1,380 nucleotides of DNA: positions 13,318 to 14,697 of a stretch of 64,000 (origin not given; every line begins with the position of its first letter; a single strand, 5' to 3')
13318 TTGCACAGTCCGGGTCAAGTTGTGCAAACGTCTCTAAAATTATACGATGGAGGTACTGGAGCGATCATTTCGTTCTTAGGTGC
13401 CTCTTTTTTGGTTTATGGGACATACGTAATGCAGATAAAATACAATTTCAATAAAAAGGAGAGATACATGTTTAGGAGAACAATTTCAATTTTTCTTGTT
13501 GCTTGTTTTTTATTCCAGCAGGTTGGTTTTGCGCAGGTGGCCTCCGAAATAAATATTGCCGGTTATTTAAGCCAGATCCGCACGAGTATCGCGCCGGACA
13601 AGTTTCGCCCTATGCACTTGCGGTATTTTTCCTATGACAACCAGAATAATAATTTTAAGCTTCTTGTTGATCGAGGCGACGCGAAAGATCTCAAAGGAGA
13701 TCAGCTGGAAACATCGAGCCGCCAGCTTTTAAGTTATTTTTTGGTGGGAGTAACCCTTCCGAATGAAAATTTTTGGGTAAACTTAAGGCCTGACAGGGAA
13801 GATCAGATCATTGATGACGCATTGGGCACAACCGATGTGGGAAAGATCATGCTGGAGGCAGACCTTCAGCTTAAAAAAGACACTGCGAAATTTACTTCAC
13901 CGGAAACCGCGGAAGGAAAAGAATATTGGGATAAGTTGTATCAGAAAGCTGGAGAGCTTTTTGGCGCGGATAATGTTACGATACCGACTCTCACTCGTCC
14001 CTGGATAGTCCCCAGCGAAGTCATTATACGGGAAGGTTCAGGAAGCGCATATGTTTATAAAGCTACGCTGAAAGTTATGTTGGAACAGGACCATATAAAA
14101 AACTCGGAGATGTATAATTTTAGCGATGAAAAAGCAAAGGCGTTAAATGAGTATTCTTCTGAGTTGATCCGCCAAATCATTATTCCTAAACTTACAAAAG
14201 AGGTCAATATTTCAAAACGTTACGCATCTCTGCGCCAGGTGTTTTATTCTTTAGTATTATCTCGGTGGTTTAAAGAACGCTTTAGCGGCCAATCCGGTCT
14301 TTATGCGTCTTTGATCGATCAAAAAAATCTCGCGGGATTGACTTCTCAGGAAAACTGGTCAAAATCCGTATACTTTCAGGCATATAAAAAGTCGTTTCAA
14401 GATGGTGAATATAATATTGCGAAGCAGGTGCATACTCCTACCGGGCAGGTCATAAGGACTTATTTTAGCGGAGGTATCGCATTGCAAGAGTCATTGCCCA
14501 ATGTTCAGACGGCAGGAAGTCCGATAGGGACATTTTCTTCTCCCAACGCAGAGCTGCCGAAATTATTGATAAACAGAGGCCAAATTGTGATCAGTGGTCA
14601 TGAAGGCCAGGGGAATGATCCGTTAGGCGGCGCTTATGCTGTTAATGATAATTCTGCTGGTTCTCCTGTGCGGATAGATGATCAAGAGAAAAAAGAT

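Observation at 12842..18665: Giant (~1485 aa) secreted protein gene bracketed by two direct-orientation copies of one IS200/IS605-like element (a MITE and a full copy), downstream of tRNA-Leu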

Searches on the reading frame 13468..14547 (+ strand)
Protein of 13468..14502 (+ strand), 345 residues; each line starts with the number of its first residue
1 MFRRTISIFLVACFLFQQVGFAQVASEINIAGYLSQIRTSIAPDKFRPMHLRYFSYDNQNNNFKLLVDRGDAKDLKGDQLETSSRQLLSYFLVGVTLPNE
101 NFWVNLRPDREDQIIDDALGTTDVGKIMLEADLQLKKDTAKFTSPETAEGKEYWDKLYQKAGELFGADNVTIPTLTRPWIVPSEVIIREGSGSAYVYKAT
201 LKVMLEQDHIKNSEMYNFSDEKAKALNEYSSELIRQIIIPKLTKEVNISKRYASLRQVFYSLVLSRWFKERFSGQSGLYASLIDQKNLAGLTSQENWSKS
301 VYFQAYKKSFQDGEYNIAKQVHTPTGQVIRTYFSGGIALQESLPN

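Call 61: predict_structure(alignment_id=A3)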
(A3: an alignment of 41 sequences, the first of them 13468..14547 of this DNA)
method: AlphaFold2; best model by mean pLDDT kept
length: 360 residues; sequences in the alignment: 41
mean_pLDDT: 78.7   pTM: 0.73
mean pLDDT of the five models: 78.7, 77.1, 75.9, 76.0, 75.0
residues with pLDDT >= 90: 150; 70-90: 120; 50-70: 35; < 50: 55
segments of 3 or more residues with pLDDT < 50: 23-29, 35-42, 316-319, 328-360
pLDDT, mean of each block of 10 residues (from residue 1): 80 69 49 48 74 93 91 86 94 96 85 92 96 89 84 86 77 70 94 94 88 78 85 92 95 97 97 92 94 91 82 52 50 32 30 31
secondary structure, 60 per line:
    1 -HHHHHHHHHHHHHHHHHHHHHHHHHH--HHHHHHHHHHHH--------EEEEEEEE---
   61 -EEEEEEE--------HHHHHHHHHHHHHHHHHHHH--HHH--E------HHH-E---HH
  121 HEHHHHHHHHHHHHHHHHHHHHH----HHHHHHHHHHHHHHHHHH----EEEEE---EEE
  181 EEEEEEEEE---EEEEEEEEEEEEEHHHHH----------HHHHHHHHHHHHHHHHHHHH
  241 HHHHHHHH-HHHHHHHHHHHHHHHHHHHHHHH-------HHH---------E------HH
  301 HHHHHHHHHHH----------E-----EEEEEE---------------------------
elements in order: H2-27 H30-41 E50-57 E62-68 H77-96 H123-143 H148-165 E170-174 E178-189 E193-205 H206-210 H221-248 H250-272 H299-311 E328-333

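Call 67: fold_search(model_id=the predicted structure, library=pdb)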
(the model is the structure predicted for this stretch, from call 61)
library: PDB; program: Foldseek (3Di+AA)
matches with E <= 10: 204; with E <= 0.001: 0
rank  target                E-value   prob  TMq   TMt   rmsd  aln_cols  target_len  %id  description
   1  8oui_A                2.0e-01  0.06  0.11  0.10  24.2       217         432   10  Complex of ASCT2 with Suppressyn (released 2024-05-01)
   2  4k1p_F                2.5e-01  0.11  0.12  0.13  20.6       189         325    9  Structure of the NheA component of the Nhe toxin from Bacillus cereus (released 2013-09-18)
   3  8ouh_B                3.9e-01  0.04  0.08  0.07  25.9       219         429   12  Complex of human ASCT2 with Syncytin-1 (released 2024-05-01)
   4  4k1p_A                4.3e-01  0.08  0.13  0.13  20.1       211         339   12  Structure of the NheA component of the Nhe toxin from Bacillus cereus (released 2013-09-18)
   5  4k1p_C                5.4e-01  0.06  0.11  0.12  22.1       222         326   14  Structure of the NheA component of the Nhe toxin from Bacillus cereus (released 2013-09-18)
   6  4k1p_H                6.3e-01  0.08  0.12  0.13  19.8       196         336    9  Structure of the NheA component of the Nhe toxin from Bacillus cereus (released 2013-09-18)
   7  4k1p_E                7.9e-01  0.05  0.11  0.12  20.0       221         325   11  Structure of the NheA component of the Nhe toxin from Bacillus cereus (released 2013-09-18)
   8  4k1p_D                8.3e-01  0.06  0.12  0.12  17.4       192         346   11  Structure of the NheA component of the Nhe toxin from Bacillus cereus (released 2013-09-18)
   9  6vqi_a                8.8e-01  0.02  0.11  0.12  26.0       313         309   10  Mammalian V-ATPase from rat brain collar and peripheral stalks rotational state 1 (from focused refinement) (released 2020-03-18)
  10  6qum_N                9.3e-01  0.01  0.09  0.06  28.5       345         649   11  Thermus thermophilus V/A-type ATPase/synthase, rotational state 1 (released 2019-08-28)
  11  3aon_A                1.0e+00  0.05  0.12  0.19  21.8       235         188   11  Crystal structure of the central axis (NtpD-NtpG) in the catalytic portion of Enterococcus hirae V-type sodium ATPase (released 2011-10-05)
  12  6ekr                  1.1e+00  0.03  0.08  0.10  17.2       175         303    7  Crystal structure of Type IIP restriction endonuclease Kpn2I (released 2018-10-10)
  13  7xhp_D                1.2e+00  0.02  0.08  0.08  21.1       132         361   11  Structure of a Glucose 6-Phosphate Dehydrogenase from Zymomonas mobilis (released 2023-02-22)
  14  7sni_A                1.2e+00  0.02  0.09  0.08  20.6       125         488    8  Structure of G6PD-D200N tetramer bound to NADP+ and G6P (released 2022-07-13)
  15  9oxk_A                1.2e+00  0.02  0.10  0.12  30.9       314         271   13  CryoEM structure of FlaB filament from Shewanella oneidensis (released 2025-07-16)
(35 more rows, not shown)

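Call 85: search_protein_representatives(protein=window:13468-14502:+)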
Query: 345 residues. Proteins with E-value up to 0.001 (for the whole library): 7518; up to 1e-10: 7005; up to 1e-30: 5879. The best 150 are listed.
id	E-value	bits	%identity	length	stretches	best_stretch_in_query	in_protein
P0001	3.4e-226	765.6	100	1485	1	1-345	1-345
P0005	2.2e-157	539.5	70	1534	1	1-342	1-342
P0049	4.6e-156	535.2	67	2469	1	5-338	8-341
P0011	2.9e-155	532.5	70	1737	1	1-342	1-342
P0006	4.7e-155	531.8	70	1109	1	1-339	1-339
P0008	1.3e-154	530.3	69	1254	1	3-342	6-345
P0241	2.8e-154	529.3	69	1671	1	3-342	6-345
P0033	3.8e-154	528.8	67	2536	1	1-340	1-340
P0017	6.0e-154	528.2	68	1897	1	1-339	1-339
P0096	8.8e-154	527.6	67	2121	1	4-344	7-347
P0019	1.8e-153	526.6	68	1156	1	4-339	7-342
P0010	2.4e-153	526.2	69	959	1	1-339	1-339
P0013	6.3e-153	524.8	68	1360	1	2-342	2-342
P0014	8.9e-153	524.3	69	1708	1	3-339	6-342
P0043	1.3e-152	523.8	68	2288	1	1-339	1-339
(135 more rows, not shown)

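Call 97: find_related_loci(query=window:13468-14502:+, collection=viral_contigs, flank=6000)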
Query window:13468-14502:+ (345 aa) in viral_contigs; peptide patterns used: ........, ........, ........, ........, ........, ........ (x = any residue, [..] = any of these).
14 stretches matched a pattern; 1 encode a relative of the query (tblastn E <= 1e-3); 1 distinct loci.
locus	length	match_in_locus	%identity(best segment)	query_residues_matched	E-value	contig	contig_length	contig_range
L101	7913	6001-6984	66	17-344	1e-154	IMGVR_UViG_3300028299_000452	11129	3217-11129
